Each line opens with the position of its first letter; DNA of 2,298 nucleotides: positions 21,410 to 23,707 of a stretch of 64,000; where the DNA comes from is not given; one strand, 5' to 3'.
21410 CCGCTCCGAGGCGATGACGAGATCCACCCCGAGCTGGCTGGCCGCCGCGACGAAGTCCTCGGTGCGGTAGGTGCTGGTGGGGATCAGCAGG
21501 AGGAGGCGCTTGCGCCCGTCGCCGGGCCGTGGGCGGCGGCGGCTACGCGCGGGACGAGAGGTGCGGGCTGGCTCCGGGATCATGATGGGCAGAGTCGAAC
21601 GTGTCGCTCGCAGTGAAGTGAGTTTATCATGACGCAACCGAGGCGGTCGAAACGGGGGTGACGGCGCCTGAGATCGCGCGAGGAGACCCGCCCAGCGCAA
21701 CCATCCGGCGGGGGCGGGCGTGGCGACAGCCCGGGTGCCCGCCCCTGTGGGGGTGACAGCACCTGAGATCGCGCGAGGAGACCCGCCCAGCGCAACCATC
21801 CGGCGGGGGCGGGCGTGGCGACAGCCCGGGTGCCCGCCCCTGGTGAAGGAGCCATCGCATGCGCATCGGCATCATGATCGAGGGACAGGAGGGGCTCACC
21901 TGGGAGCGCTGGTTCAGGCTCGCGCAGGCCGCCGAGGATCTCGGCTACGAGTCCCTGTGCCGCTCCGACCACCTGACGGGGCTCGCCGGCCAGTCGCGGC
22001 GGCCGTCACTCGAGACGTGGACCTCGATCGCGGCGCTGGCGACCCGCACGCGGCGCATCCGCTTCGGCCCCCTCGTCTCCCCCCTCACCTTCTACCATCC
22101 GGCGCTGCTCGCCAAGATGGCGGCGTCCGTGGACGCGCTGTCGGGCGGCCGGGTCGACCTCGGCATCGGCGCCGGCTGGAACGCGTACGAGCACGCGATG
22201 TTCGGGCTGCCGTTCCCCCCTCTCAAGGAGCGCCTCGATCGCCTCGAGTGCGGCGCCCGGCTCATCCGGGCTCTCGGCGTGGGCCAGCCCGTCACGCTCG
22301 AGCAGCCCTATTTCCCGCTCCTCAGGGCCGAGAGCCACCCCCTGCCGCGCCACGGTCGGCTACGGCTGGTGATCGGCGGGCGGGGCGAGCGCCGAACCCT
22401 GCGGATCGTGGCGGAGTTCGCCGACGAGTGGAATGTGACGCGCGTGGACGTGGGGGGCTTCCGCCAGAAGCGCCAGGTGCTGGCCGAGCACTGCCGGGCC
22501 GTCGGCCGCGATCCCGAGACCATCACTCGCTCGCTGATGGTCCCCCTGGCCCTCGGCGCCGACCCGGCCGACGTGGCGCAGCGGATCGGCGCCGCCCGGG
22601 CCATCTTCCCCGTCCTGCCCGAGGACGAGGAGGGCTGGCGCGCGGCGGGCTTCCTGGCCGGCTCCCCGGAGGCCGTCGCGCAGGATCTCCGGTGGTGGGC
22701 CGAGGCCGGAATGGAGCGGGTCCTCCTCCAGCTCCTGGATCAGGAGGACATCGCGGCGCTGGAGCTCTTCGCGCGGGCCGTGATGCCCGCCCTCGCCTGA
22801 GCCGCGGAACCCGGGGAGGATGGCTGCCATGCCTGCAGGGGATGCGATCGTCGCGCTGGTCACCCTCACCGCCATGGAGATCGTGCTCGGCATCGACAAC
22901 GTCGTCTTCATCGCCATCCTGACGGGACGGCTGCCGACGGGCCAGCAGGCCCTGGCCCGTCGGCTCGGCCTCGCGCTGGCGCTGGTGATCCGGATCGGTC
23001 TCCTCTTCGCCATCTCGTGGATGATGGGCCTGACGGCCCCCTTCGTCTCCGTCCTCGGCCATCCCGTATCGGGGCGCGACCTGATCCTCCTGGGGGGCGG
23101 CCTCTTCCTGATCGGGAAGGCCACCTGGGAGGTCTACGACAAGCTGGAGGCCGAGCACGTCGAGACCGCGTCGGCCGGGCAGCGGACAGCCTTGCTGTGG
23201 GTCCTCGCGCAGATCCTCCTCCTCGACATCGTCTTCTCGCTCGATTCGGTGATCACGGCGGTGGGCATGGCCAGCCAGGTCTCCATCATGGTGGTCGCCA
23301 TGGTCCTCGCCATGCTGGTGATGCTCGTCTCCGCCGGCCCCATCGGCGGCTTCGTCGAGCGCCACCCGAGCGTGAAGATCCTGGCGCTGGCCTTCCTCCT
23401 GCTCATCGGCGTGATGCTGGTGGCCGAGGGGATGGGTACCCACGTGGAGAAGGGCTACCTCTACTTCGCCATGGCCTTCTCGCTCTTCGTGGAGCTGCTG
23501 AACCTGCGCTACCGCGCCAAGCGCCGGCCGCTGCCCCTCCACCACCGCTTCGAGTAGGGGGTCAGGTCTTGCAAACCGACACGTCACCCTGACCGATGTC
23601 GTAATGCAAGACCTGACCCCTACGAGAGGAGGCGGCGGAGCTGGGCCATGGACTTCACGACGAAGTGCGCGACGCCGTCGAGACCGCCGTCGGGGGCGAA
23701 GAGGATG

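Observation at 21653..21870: A second, homologous tandem leader array upstream of the F420-type LLM oxidoreductase shares the hairpin module and RBS context with the first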

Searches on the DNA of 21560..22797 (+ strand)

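Call 8: search_rna_families(source=window, start=21560, end=21900, threshold=evalue, max_evalue=10, show_alignments=3)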
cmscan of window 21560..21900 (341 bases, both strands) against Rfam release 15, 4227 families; matches with E-value up to 10: 3.
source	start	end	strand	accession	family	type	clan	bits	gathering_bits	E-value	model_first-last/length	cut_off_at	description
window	21864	21884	+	RF01109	SBRMV1_UPD-PKd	Cis-reg;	-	15.1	33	4.8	1-21/21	no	Pseudoknot of upstream pseudoknot domain (UPD) of the 3'UTR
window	21821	21856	+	RF01340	CRISPR-DR29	Gene; CRISPR;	-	12.9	39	8.9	1-37/37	no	CRISPR RNA direct repeat element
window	21721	21764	+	RF02883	BcKCsr2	Gene; sRNA;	-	10.2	40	7.5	80-123/129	no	Burkholderia sRNA 2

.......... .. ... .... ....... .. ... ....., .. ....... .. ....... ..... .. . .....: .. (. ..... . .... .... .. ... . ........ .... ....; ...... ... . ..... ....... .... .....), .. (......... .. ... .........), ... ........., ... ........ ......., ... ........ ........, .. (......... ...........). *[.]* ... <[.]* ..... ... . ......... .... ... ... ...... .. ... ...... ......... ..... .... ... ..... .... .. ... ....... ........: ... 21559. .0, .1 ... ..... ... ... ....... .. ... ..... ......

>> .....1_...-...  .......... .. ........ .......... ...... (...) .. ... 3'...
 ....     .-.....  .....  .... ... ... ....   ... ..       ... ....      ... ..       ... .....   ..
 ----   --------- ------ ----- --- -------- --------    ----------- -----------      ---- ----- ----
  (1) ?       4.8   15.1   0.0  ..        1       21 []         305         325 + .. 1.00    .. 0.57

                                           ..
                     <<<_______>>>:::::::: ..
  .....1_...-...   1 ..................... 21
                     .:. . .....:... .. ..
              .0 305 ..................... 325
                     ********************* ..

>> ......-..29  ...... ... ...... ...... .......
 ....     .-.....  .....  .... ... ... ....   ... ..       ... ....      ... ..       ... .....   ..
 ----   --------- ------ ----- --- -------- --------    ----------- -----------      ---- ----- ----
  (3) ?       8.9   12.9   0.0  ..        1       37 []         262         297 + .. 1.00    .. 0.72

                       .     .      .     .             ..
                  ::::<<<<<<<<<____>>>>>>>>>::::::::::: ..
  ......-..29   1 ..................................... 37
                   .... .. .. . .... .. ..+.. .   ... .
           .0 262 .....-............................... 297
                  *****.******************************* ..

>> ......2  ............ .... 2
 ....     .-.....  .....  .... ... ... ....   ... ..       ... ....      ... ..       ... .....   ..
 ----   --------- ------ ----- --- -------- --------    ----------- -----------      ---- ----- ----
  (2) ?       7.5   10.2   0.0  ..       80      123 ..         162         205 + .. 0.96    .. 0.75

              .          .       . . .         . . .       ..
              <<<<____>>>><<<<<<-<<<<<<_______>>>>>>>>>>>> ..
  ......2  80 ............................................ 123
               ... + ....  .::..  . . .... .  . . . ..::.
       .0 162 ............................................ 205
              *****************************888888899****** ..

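Call 41: search_with_rna_model(model_id=R1, sources=[L080, L081, L082, L083, L084, L085, L086, L087, L088, L089, L090, L091, L092, L093, L094, L095, L096, L097, L098, L099, L100, L101, L102, L103, L104, L105, L106, L107, L108, L109, L110, L111, L112, L113, L114, L115, L116, L117, L118, L119, L120, L121, L122, L123, L124, L125, L126, L127, L128, L129, L130, L131, L132, L133, L134, L135, L136, L137, L138, L139, L140, L141, L142, L143, L144, L145, L146, L147, L148, L149, L150, L151, L152, L153, L154, L155, L156, L157, L158, L159], max_evalue=0.1, make_alignment=true)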
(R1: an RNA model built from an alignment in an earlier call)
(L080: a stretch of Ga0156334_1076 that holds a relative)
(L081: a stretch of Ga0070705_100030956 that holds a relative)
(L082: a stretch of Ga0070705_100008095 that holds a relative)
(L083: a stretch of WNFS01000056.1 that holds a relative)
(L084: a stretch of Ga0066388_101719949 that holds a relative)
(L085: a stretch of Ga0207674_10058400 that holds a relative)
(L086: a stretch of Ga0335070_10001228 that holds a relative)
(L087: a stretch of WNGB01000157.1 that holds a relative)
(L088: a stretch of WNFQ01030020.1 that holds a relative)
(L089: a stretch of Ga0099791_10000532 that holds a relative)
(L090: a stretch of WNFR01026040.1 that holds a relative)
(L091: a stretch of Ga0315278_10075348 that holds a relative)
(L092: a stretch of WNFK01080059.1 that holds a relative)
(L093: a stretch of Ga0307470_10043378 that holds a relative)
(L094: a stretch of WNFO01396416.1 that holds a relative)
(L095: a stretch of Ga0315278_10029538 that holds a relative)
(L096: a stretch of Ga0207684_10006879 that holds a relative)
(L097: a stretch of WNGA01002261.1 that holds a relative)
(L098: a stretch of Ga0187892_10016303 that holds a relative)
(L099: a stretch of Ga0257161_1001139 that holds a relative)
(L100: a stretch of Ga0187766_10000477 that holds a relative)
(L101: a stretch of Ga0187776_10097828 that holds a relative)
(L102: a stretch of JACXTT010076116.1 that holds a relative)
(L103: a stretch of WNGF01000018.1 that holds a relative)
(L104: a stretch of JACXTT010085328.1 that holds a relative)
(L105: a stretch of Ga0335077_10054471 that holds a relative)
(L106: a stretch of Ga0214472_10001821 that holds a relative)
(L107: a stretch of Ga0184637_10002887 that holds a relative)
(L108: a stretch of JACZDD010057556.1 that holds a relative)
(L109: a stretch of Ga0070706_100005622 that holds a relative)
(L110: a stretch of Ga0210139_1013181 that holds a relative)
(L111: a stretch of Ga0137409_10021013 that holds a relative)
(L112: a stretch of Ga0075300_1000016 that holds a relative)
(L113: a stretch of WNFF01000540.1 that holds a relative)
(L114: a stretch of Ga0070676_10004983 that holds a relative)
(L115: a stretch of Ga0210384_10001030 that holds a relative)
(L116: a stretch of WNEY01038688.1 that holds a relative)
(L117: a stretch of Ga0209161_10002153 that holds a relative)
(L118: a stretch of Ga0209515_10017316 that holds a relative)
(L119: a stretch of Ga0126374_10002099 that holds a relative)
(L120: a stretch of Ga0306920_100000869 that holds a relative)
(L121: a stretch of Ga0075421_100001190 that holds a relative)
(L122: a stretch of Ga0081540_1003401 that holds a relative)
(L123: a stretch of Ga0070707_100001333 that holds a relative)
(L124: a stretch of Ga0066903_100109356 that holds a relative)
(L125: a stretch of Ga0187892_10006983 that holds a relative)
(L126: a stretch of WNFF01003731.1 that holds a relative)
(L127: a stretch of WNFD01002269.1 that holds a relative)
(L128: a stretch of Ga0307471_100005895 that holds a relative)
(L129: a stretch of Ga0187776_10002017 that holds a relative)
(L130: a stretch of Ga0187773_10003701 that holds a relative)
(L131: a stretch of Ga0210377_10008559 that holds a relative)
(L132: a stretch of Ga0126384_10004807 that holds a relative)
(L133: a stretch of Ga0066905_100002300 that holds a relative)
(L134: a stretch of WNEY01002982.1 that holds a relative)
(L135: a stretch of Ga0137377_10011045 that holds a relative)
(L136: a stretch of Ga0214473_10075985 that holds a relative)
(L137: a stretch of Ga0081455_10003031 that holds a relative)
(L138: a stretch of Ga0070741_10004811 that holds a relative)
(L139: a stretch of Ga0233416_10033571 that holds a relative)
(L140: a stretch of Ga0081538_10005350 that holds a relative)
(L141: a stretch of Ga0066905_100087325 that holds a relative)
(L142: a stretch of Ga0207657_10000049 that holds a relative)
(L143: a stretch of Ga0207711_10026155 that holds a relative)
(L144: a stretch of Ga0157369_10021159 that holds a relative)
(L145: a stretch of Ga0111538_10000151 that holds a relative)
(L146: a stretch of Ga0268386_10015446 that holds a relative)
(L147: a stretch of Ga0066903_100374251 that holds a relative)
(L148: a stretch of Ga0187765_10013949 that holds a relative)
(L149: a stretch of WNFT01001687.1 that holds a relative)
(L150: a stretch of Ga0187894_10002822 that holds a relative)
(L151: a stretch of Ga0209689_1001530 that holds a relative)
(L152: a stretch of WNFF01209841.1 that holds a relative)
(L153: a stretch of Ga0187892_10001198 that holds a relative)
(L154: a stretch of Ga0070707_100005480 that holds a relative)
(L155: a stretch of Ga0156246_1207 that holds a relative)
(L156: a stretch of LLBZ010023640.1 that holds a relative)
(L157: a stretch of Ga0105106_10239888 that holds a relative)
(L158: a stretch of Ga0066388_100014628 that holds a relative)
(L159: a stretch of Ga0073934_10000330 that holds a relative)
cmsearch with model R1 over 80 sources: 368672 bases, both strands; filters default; matches with E-value up to 0.1: 2.
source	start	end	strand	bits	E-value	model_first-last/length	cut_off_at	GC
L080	1082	1135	+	41.1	1.1e-05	1-53/53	no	0.76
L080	992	1045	+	36.5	9.8e-05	1-53/53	no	0.81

Alignment A5: 2 matches aligned to the model, 54 columns, each read 5' to 3' on its own strand. Consensus structure (alignment columns), stored with it:
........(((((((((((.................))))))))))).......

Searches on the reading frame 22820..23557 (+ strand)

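Call 52: search_protein_families(library=pfam, proteins=[window:22820-23557:+], max_evalue=0.00001)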
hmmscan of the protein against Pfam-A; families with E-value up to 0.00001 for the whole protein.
window:22820-23557:+ (245 aa): 1 family
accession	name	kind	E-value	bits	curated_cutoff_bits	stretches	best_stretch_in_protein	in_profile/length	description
PF03741.22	TerC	-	6.1e-42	143.8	27.8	1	15-203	2-177/178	Integral membrane protein TerC family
